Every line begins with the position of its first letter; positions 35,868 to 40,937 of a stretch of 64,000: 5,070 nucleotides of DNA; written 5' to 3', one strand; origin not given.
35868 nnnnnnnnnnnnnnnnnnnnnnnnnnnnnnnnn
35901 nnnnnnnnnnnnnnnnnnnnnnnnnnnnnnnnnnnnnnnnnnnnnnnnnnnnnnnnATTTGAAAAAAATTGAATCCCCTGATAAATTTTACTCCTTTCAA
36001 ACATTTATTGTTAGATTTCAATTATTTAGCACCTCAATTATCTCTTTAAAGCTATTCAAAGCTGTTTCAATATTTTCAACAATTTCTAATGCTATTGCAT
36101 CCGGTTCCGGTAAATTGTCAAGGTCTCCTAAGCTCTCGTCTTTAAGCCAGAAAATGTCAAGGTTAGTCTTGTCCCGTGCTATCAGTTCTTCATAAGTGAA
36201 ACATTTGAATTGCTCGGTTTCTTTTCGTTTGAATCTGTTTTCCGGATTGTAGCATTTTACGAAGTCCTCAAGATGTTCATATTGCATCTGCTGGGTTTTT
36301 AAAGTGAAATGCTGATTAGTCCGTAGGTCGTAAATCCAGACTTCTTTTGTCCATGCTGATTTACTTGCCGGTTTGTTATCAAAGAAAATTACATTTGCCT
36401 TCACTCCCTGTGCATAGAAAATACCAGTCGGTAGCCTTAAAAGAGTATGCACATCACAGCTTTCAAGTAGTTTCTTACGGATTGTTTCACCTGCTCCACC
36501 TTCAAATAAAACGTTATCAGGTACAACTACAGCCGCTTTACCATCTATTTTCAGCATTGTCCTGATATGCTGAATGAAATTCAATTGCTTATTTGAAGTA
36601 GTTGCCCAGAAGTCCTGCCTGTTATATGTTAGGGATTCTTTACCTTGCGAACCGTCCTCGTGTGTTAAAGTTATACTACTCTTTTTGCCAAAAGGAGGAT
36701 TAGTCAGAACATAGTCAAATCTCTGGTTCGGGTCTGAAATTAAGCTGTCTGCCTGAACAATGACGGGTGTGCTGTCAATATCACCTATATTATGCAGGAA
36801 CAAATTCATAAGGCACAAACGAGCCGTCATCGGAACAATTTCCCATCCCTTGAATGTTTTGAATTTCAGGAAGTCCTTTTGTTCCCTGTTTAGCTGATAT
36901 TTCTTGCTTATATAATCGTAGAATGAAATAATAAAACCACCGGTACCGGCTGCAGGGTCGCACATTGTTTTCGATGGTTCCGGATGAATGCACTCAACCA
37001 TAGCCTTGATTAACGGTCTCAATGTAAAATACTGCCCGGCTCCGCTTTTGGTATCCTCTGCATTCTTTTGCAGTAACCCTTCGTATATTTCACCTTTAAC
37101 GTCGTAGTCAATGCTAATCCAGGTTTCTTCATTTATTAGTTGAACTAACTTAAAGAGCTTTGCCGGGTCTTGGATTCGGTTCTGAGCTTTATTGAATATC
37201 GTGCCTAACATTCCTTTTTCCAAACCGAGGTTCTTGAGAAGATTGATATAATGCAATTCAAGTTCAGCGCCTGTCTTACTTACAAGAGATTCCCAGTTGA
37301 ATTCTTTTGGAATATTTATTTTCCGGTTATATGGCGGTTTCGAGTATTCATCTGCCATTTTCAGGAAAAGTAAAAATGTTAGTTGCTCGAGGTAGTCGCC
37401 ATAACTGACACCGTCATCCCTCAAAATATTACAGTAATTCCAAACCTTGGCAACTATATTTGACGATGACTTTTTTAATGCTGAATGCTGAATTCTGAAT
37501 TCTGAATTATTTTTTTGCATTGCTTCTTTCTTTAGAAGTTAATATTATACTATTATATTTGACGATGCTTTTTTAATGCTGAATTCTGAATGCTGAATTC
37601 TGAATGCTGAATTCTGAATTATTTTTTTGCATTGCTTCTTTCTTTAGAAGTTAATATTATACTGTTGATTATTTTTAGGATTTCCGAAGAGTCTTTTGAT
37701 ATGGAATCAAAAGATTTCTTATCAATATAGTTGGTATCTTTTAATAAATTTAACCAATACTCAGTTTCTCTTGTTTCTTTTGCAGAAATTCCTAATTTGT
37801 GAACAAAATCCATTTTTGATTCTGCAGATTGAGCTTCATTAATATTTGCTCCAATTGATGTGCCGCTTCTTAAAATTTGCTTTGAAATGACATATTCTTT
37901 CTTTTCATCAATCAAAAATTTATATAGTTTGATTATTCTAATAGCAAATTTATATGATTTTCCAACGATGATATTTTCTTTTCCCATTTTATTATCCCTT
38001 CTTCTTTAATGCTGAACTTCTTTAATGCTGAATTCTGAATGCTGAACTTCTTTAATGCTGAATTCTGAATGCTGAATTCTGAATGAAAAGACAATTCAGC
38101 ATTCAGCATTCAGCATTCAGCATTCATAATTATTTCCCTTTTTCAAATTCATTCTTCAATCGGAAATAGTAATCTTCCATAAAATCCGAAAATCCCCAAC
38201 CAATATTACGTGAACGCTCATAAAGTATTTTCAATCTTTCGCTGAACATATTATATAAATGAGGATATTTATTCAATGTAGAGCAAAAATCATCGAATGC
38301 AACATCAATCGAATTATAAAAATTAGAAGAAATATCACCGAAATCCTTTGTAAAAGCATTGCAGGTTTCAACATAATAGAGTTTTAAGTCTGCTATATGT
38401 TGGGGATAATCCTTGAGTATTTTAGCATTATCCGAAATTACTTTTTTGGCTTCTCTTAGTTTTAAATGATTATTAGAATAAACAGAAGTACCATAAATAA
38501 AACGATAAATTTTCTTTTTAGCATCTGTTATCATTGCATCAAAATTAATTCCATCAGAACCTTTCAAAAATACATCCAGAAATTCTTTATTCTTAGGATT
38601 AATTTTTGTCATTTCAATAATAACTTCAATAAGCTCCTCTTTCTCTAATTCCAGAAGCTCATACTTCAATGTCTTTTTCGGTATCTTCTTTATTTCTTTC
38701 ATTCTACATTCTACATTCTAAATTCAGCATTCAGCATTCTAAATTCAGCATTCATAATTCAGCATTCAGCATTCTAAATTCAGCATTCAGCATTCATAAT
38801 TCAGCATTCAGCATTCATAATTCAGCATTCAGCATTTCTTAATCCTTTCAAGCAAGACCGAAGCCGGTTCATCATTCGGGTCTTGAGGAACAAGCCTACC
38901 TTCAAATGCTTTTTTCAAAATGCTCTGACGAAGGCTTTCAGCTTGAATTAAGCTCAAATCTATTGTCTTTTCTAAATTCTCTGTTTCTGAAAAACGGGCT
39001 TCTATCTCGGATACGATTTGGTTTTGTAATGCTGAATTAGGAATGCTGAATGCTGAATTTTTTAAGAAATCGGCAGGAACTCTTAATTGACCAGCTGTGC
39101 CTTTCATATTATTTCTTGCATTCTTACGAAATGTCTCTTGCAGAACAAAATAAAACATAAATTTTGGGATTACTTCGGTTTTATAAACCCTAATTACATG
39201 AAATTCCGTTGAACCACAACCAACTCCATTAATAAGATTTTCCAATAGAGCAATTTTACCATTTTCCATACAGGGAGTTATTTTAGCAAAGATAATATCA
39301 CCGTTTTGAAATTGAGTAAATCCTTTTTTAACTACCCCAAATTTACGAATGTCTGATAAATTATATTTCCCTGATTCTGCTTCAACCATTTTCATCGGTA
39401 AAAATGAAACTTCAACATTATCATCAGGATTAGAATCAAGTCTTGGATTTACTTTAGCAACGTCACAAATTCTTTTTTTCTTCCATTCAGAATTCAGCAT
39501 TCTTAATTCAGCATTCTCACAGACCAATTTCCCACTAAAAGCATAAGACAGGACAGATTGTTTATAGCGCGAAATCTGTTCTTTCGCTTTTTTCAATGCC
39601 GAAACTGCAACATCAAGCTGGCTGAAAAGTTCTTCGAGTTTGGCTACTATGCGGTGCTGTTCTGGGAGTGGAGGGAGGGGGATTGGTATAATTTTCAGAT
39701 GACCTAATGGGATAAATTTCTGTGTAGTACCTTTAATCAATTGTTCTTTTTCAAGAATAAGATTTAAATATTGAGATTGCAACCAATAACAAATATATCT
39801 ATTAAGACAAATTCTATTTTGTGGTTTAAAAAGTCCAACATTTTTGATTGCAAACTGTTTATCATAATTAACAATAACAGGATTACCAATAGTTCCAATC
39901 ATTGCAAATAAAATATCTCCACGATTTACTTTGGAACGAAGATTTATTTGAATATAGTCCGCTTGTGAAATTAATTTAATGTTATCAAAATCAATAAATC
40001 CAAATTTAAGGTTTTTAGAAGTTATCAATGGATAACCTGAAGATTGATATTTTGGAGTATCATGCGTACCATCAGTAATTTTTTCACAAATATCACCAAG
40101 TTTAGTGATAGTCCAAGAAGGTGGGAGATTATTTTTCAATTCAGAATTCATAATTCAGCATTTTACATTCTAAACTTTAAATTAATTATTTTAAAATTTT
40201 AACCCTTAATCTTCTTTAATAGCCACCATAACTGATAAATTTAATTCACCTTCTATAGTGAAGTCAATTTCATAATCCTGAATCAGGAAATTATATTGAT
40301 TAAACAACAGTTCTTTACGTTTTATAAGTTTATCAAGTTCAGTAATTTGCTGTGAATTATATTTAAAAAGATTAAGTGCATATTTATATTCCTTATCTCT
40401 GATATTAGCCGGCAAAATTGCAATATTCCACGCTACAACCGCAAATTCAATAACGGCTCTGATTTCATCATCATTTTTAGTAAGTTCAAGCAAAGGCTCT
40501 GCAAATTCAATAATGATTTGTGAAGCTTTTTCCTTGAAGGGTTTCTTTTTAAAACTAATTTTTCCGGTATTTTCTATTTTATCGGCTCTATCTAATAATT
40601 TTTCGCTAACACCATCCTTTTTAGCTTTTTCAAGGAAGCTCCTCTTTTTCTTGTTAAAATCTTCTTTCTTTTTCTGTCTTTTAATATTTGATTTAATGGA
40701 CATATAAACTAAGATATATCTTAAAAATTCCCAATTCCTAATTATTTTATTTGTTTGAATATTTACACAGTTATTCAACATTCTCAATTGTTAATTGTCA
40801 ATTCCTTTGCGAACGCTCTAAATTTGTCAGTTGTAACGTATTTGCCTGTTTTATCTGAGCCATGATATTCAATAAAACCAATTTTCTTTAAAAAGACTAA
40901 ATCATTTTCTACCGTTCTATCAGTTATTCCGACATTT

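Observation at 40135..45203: Type I R-M operon acting as a cassette-capture site, with junctions made of hsdR-3' relics, hsdS-5' relics and heptamer arrays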

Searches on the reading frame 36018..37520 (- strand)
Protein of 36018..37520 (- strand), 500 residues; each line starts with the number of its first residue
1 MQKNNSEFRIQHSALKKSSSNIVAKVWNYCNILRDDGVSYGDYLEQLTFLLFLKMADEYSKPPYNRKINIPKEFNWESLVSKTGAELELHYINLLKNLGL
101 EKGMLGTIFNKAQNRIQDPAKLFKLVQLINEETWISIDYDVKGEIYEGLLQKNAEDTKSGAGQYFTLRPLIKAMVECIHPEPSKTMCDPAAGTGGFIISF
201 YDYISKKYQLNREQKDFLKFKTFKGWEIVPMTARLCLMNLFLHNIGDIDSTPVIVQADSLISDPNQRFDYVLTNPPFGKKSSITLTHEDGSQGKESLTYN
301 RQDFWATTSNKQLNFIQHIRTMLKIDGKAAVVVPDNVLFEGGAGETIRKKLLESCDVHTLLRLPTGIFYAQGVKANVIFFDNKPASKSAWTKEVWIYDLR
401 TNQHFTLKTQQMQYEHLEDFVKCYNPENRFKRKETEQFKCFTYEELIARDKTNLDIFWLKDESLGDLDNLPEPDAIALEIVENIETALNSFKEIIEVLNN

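Call 6: search_protein_families(library=pfam, proteins=[window:36018-37520:-], max_evalue=0.01)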
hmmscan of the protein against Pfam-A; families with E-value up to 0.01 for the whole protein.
window:36018-37520:- (500 aa): 5 families
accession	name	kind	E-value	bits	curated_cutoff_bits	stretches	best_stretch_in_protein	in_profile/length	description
PF02384.22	N6_Mtase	-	4.4e-68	230.3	20.4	1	139-454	3-297/311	N-6 DNA Methylase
PF12161.14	HsdM_N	-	1.3e-09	39.2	24.5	1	23-129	2-135/135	HsdM N-terminal domain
PF07669.17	Eco57I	-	9.8e-09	36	25.3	1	210-363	52-165/171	Eco57I restriction-modification methylase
PF01170.24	UPF0020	-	0.00059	20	22.3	1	172-280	18-134/197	RMKL-like, methyltransferase domain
PF20473.4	MmeI_Mtase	-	0.0079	15.8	27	0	185-243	22-85/259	MmeI, DNA-methyltransferase domain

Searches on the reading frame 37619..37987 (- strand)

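Call 6: search_protein_families(library=pfam, proteins=[window:37619-37987:-], max_evalue=0.01)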
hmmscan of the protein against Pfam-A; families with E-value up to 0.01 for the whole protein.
window:37619-37987:- (122 aa): 1 family
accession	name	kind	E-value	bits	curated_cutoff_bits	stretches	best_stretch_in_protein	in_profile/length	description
PF05635.17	23S_rRNA_IVP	-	5.3e-30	104.2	33.8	1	4-109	2-106/106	23S rRNA-intervening sequence protein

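Call 24: search_protein_families(library=padloc, proteins=[window:37619-37987:-], max_evalue=0.01)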
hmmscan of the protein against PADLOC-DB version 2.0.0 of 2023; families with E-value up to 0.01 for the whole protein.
window:37619-37987:- (122 aa): 0 families

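Call 25: search_protein_families(library=ncbifam, proteins=[window:37619-37987:-], max_evalue=0.01)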
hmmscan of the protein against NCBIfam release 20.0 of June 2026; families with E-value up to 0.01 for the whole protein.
window:37619-37987:- (122 aa): 3 families
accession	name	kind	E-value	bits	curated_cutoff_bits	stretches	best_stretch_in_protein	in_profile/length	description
TIGR02436.1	TIGR02436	subfamily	1e-32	112.6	24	1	10-113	4-107/109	four helix bundle protein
NF008911.0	PRK12275.1-2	subfamily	1.9e-10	41.2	137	1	9-115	11-116/118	hypothetical protein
NF008912.0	PRK12275.1-6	subfamily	3.2e-10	40.1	124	1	11-117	12-114/117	hypothetical protein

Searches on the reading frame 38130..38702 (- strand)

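Call 6: search_protein_families(library=pfam, proteins=[window:38130-38702:-], max_evalue=0.01)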
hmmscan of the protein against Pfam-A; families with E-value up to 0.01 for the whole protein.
window:38130-38702:- (190 aa): 2 families
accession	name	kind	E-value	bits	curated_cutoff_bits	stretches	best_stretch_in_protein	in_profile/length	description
PF19652.4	DUF6155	-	0.00082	19.6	27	1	9-169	3-156/170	Family of unknown function (DUF6155)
PF05819.16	NolX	-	0.0015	18.2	26.1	1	59-177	111-217/436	NolX protein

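Call 24: search_protein_families(library=padloc, proteins=[window:38130-38702:-], max_evalue=0.01)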
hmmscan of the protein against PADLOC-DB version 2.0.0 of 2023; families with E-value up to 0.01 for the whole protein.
window:38130-38702:- (190 aa): 0 families

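Call 25: search_protein_families(library=ncbifam, proteins=[window:38130-38702:-], max_evalue=0.01)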
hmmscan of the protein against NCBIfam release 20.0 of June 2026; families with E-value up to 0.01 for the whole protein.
window:38130-38702:- (190 aa): 0 families

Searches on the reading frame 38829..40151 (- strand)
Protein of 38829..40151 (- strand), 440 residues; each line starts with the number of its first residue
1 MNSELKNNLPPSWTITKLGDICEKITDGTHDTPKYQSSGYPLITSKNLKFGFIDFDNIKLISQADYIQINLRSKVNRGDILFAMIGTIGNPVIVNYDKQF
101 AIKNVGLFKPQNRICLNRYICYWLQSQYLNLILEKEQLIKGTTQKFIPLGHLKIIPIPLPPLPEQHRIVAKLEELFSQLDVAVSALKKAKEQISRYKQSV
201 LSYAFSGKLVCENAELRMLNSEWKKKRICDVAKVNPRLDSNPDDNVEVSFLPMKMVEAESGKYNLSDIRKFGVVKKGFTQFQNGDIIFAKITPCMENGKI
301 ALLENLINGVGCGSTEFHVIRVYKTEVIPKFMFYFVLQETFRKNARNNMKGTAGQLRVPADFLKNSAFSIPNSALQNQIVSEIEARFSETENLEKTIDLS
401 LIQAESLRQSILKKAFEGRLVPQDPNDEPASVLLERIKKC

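Call 6: search_protein_families(library=pfam, proteins=[window:38829-40151:-], max_evalue=0.01)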
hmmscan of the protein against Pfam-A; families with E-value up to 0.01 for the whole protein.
window:38829-40151:- (440 aa): 1 family
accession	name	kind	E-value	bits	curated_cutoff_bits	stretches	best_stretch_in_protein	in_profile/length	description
PF01420.25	Methylase_S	-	2.7e-27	96.4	22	2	12-179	3-156/168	Type I restriction modification DNA specificity domain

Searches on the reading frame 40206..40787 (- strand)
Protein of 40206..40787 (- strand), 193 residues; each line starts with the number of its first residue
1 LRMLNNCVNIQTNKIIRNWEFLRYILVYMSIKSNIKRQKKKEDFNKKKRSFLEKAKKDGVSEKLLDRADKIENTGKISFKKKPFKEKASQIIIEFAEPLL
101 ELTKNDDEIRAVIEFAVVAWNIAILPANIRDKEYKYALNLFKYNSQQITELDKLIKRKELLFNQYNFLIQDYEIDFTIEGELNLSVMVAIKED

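Call 6: search_protein_families(library=pfam, proteins=[window:40206-40787:-], max_evalue=0.01)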
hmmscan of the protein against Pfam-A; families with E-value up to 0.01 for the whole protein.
window:40206-40787:- (193 aa): 1 family
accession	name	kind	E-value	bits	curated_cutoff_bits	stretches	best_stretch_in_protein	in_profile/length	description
PF08942.16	DUF1919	-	0.004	17.1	25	1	37-97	107-166/196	Domain of unknown function (DUF1919)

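Call 24: search_protein_families(library=padloc, proteins=[window:40206-40787:-], max_evalue=0.01)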
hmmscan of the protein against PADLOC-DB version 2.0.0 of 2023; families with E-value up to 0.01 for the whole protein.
window:40206-40787:- (193 aa): 1 family
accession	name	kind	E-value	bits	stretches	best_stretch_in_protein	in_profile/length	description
PDLC00651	ZorB3|ZorB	-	0.0078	13.7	1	25-115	38-131/215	MotB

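Call 25: search_protein_families(library=ncbifam, proteins=[window:40206-40787:-], max_evalue=0.01)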
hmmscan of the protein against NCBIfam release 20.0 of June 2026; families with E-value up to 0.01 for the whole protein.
window:40206-40787:- (193 aa): 0 families

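Call 73: find_homologous_proteins(query=window:40206-40787:-, max_evalue=0.001)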
Query window:40206-40787:- (193 aa): 1 proteins with E <= 0.001 among 112 candidates.
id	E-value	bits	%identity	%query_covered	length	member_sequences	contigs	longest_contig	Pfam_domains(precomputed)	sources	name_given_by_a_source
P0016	2.2e-114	397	100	99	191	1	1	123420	-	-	-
